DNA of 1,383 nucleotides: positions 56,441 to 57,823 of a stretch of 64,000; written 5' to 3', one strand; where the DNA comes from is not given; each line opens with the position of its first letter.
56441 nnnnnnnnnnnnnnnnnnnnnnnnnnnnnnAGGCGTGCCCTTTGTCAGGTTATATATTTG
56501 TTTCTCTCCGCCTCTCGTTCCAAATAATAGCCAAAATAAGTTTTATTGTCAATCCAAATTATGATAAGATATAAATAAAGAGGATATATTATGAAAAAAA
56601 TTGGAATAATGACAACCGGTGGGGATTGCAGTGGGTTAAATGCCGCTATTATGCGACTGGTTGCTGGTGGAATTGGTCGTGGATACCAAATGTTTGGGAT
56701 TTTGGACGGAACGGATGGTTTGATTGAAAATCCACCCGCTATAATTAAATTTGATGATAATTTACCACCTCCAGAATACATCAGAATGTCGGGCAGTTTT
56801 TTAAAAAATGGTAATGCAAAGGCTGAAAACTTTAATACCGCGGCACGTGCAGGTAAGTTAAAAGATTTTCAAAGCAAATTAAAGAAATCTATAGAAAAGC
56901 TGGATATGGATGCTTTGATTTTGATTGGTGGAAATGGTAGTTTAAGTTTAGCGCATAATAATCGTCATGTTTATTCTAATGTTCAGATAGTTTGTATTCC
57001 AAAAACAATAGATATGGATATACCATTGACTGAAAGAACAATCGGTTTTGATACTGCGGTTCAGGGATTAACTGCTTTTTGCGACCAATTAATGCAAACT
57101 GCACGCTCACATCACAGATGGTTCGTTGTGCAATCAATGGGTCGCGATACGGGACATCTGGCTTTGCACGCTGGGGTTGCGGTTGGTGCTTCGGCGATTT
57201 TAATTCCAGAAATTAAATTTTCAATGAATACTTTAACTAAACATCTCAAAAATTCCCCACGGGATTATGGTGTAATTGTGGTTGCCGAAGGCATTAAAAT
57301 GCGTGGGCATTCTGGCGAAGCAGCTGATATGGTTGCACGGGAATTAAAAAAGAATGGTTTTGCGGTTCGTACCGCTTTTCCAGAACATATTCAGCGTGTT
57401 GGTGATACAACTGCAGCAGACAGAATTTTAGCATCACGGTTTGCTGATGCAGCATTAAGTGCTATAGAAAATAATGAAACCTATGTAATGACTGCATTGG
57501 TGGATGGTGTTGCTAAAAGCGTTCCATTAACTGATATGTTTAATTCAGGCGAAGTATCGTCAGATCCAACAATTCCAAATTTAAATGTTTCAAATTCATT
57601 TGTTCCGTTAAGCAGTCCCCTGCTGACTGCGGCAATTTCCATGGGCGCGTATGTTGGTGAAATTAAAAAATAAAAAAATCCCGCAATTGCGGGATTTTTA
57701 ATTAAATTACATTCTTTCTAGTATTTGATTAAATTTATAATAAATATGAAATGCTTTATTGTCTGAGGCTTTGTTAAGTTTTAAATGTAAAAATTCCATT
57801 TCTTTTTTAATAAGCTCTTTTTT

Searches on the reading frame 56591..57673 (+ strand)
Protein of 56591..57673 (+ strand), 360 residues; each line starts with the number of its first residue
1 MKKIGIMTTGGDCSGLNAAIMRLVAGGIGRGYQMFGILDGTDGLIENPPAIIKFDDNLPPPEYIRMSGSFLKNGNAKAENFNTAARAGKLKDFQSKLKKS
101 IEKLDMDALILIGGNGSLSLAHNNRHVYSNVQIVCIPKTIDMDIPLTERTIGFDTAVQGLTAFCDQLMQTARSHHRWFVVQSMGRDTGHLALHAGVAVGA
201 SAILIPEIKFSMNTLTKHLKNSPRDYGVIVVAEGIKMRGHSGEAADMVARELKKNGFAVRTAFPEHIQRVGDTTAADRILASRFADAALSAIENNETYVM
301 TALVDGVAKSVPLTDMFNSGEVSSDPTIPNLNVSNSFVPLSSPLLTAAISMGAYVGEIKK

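Call 72: search_protein_families(library=pfam, proteins=[window:56591-57673:+], max_evalue=0.0001)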
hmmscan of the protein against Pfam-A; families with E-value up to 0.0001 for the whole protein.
window:56591-57673:+ (360 aa): 1 family
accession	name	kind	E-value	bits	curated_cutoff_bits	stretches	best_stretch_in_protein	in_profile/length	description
PF00365.25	PFK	-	2.4e-74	250.6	30.9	1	3-291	1-276/277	Phosphofructokinase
